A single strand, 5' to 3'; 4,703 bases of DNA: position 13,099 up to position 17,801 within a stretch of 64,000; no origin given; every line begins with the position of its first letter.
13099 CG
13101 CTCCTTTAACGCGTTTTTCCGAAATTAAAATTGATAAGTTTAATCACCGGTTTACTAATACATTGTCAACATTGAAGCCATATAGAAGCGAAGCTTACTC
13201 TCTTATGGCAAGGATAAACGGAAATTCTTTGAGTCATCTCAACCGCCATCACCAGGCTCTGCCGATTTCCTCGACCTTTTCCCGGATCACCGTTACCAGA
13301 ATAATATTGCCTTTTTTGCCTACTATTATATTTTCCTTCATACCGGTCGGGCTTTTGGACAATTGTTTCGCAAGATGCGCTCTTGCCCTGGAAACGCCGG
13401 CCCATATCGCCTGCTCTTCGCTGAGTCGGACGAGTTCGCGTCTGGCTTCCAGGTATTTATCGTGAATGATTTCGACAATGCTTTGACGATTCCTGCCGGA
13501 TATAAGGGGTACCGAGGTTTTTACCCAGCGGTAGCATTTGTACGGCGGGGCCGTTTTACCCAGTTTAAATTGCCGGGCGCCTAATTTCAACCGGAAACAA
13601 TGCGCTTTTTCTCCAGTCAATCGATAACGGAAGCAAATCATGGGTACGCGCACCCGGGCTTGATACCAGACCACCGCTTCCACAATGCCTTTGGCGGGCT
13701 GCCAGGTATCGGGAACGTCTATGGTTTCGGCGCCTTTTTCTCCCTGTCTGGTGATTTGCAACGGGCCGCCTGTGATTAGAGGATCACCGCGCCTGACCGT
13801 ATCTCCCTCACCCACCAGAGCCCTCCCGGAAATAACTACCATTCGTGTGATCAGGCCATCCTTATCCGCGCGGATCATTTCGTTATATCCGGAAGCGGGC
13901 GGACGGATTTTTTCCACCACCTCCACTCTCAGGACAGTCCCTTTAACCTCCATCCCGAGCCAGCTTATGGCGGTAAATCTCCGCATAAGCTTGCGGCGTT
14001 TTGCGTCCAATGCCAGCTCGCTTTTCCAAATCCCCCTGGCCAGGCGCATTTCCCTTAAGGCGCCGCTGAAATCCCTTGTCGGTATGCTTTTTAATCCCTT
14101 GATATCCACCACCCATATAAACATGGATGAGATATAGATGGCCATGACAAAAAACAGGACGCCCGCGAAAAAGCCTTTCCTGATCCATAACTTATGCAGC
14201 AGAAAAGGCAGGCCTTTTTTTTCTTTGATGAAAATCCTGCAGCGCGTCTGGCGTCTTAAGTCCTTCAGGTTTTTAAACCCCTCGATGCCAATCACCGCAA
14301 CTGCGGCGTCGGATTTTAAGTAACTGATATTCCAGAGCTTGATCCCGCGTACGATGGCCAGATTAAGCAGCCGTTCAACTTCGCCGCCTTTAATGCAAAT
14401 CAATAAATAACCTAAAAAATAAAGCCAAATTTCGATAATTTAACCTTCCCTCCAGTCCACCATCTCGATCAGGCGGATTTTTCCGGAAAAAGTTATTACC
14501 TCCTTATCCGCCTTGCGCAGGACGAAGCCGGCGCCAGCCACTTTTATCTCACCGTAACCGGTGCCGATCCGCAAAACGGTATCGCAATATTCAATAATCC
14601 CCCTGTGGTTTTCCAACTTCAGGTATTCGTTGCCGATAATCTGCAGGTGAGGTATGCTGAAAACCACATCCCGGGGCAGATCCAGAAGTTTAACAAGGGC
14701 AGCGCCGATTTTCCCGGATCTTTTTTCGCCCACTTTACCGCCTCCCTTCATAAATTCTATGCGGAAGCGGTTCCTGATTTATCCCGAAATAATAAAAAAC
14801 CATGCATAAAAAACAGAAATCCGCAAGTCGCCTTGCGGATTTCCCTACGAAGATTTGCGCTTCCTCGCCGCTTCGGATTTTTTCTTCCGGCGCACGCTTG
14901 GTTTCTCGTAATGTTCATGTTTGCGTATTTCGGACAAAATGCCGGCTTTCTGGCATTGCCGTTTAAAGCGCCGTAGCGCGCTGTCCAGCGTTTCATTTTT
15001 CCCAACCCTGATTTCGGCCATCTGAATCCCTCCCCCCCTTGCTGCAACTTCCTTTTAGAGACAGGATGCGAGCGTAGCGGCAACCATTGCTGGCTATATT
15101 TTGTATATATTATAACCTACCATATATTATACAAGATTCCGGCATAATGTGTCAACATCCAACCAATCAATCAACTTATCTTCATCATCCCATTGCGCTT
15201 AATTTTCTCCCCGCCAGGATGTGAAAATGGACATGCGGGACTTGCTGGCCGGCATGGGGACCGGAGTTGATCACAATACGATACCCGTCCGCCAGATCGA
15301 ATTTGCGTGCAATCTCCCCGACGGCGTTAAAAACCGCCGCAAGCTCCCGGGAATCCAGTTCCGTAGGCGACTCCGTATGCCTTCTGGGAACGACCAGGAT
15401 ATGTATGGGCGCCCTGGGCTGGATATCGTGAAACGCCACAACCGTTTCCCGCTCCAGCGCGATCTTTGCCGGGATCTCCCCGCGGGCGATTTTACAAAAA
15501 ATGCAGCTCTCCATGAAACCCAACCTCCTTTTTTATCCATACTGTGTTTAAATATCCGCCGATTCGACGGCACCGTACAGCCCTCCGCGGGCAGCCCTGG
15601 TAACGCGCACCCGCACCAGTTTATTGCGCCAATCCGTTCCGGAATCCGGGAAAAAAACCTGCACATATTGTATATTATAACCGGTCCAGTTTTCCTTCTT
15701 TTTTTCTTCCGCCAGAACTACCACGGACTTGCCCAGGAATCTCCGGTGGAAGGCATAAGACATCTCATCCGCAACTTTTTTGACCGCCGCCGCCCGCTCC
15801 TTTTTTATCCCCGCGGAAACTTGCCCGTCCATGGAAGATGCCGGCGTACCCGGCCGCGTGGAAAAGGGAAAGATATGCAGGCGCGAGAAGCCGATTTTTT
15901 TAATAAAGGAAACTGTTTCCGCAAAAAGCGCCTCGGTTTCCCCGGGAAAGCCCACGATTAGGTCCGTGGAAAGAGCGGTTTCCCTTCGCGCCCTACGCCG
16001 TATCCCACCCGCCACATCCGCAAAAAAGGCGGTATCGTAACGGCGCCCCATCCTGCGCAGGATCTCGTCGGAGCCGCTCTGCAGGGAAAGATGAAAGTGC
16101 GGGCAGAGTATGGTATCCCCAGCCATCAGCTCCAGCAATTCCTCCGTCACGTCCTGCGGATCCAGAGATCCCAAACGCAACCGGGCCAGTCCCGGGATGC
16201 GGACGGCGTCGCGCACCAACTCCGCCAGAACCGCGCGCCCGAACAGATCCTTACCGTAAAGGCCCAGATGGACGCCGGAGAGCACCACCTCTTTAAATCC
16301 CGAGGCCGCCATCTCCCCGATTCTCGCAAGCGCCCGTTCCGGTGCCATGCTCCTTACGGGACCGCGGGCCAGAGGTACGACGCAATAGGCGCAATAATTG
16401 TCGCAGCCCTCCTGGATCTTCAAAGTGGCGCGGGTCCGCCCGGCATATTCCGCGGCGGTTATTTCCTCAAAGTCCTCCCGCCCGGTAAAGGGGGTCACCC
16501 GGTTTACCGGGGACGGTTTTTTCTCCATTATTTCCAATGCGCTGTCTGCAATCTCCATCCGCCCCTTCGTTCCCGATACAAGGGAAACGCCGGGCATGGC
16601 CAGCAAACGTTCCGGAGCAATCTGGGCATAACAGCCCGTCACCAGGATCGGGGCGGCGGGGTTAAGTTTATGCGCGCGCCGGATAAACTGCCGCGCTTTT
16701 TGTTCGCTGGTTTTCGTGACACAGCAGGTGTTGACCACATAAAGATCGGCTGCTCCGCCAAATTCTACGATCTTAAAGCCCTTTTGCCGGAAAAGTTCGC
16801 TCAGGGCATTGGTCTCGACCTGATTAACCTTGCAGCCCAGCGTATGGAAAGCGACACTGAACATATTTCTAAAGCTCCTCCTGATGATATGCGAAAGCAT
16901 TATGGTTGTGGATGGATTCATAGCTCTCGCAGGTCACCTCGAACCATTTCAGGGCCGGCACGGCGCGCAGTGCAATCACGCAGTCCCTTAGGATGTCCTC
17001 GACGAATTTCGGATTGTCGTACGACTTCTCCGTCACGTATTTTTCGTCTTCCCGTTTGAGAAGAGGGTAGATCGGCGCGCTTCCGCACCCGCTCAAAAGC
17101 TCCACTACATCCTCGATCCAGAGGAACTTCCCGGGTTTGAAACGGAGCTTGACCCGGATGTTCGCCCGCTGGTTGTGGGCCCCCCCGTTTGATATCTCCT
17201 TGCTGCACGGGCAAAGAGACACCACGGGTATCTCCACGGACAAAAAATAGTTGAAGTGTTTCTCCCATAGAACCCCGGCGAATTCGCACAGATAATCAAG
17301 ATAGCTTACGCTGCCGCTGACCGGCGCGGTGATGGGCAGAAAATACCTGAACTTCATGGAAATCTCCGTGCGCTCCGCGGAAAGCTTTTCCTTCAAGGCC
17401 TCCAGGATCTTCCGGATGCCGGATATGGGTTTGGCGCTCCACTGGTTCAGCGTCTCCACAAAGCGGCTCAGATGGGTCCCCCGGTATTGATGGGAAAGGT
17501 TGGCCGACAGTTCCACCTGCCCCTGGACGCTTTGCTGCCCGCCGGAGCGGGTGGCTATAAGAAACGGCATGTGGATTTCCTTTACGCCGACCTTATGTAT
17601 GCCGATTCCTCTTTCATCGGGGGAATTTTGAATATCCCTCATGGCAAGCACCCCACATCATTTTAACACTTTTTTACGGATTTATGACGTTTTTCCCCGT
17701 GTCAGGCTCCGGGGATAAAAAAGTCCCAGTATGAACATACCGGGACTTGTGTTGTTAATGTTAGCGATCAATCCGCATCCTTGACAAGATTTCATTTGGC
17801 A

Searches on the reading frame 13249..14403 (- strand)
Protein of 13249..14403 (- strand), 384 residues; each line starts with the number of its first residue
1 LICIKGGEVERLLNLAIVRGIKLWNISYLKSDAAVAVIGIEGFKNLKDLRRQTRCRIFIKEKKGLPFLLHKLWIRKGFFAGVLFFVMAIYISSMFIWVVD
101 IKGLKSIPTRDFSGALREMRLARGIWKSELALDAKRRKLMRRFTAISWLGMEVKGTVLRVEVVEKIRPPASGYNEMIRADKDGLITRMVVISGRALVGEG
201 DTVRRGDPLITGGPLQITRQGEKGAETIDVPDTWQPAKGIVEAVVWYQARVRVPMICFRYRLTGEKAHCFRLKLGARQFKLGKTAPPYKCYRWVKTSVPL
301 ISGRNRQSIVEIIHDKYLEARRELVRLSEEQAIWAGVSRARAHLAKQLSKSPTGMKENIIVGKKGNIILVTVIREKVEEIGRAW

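Call 32: search_protein_families(library=pfam, proteins=[window:13249-14403:-], max_evalue=0.01)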
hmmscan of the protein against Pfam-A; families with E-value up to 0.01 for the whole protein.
window:13249-14403:- (384 aa): 1 family
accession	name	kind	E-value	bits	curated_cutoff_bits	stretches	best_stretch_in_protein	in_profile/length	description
PF06898.16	YqfD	-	3.9e-87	293.1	25.2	1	2-380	9-379/379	Putative stage IV sporulation protein YqfD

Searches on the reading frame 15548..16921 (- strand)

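Call 32: search_protein_families(library=pfam, proteins=[window:15548-16921:-], max_evalue=0.01)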
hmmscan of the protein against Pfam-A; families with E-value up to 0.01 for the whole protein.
window:15548-16921:- (457 aa): 2 families
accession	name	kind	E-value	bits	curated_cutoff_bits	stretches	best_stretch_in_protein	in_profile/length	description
PF00919.26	UPF0004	-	4.7e-26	91.1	27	1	23-115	2-96/98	Uncharacterized protein family UPF0004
PF04055.27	Radical_SAM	-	1.9e-19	70.9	29.5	1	168-340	2-166/166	Radical SAM superfamily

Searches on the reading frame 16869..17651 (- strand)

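Call 32: search_protein_families(library=pfam, proteins=[window:16869-17651:-], max_evalue=0.01)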
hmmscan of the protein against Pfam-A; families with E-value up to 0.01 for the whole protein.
window:16869-17651:- (260 aa): 1 family
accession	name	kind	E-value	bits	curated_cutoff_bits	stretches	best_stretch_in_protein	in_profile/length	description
PF02649.19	GCHY-1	-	3e-80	269.9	25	1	4-254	1-260/260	Type I GTP cyclohydrolase folE2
